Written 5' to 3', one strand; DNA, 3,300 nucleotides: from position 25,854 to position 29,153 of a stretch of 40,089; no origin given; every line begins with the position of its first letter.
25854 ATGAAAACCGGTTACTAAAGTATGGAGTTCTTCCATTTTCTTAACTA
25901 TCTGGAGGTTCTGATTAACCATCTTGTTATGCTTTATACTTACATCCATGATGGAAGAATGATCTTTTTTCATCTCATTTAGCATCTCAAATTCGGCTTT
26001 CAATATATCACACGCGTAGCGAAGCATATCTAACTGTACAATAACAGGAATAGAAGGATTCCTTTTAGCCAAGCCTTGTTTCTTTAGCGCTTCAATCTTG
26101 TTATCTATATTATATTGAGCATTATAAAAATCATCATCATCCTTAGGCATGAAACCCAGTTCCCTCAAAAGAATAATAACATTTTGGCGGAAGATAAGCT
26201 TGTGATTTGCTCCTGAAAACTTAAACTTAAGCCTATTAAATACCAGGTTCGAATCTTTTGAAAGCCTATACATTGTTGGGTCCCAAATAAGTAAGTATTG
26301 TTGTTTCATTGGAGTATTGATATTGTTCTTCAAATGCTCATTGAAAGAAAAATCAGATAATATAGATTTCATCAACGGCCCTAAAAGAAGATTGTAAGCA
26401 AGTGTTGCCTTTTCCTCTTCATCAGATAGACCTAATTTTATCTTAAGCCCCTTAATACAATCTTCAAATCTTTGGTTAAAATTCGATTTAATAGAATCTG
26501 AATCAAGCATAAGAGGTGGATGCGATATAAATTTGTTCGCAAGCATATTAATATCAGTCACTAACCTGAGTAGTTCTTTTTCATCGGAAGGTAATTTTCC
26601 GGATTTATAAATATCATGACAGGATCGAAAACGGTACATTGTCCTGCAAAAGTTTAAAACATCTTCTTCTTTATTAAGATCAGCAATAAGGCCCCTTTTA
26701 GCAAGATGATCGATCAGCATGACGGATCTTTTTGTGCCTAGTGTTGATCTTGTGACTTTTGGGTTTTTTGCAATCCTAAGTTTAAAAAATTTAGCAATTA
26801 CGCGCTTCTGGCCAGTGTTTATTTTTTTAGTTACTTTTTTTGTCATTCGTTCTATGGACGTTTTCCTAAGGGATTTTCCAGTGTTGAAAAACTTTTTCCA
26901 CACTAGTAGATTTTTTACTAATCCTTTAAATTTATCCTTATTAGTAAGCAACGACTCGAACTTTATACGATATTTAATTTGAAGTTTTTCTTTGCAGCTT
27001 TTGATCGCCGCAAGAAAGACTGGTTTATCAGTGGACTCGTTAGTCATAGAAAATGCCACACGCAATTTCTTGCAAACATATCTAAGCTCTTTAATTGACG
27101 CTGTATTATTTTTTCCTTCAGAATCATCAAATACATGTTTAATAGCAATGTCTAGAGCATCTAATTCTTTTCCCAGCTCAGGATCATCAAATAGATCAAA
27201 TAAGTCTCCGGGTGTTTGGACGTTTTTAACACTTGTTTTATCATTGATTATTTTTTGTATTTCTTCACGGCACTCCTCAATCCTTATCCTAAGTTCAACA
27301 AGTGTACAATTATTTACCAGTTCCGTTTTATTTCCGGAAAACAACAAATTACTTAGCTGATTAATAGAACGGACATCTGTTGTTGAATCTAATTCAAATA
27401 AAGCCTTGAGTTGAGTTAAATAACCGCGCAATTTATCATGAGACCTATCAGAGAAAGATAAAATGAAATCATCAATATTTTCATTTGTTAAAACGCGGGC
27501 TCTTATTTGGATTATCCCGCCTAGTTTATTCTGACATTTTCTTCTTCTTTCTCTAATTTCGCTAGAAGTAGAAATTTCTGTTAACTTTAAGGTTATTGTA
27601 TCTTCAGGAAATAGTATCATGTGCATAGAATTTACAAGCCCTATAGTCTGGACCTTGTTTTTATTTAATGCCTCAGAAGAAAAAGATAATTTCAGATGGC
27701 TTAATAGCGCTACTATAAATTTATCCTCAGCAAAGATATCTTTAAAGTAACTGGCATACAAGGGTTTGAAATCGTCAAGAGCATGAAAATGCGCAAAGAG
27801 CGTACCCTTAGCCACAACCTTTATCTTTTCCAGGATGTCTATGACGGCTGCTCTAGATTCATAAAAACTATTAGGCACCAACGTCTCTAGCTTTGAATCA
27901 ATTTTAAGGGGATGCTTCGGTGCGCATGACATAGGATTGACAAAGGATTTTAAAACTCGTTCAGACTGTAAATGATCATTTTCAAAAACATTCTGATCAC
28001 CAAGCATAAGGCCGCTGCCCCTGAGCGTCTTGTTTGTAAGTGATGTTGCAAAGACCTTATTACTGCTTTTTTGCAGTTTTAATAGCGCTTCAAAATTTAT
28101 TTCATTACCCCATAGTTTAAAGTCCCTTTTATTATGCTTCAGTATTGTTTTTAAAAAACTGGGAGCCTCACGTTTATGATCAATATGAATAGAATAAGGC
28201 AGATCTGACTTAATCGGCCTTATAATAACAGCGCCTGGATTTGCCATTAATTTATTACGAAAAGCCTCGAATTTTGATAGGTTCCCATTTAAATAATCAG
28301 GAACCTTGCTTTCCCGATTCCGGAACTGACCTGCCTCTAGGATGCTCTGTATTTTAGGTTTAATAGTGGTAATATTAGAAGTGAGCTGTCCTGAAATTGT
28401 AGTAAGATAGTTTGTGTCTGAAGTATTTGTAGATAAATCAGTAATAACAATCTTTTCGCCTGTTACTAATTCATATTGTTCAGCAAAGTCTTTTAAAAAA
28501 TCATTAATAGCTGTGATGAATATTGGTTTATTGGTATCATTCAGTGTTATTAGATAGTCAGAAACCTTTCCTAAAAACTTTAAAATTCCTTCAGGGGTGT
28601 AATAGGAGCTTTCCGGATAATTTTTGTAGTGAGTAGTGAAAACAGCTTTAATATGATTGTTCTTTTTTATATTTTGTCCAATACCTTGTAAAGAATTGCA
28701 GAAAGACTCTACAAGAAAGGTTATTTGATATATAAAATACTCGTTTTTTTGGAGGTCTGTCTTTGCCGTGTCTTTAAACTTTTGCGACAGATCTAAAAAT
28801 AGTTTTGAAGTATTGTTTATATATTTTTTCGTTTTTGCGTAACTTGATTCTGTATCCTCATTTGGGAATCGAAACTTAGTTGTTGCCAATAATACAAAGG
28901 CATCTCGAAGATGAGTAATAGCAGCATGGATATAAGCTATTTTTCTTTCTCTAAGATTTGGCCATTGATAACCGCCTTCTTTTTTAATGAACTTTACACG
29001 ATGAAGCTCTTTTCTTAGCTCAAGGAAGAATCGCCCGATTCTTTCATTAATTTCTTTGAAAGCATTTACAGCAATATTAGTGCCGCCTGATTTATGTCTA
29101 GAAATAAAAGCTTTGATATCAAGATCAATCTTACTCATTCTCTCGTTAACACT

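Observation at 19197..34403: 15.2-kb single ORF encoding a 5,068-aa orphan giant protein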

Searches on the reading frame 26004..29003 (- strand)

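Call 5: search_protein_families(library=pfam, proteins=[window:26004-29003:-], max_evalue=1)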
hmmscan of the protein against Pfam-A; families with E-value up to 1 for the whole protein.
window:26004-29003:- (1000 aa): 1 family
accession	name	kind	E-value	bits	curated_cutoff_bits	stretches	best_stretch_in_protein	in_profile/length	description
PF03127.19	GAT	-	0.03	15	31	1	546-590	3-48/77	GAT domain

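Call 8: search_protein_families(library=ncbifam, proteins=[window:26004-29003:-], max_evalue=0.1)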
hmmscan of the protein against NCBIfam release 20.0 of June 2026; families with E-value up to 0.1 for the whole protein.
window:26004-29003:- (1000 aa): 0 families

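Call 20: search_protein_families(library=padloc, proteins=[window:26004-29003:-], max_evalue=0.1)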
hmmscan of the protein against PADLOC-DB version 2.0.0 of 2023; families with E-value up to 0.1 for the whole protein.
window:26004-29003:- (1000 aa): 0 families

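Call 21: search_protein_families(library=phrogs, proteins=[window:26004-29003:-], max_evalue=0.1)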
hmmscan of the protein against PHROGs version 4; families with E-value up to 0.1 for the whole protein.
window:26004-29003:- (1000 aa): 3 families
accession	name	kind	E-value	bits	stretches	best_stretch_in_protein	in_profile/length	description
phrog_17091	-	unknown function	0.0018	19.7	1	578-644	15-81/116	-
phrog_36427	-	unknown function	0.0063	16.7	1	579-751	123-300/367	-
phrog_30450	-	unknown function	0.099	13.7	0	699-741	47-89/103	-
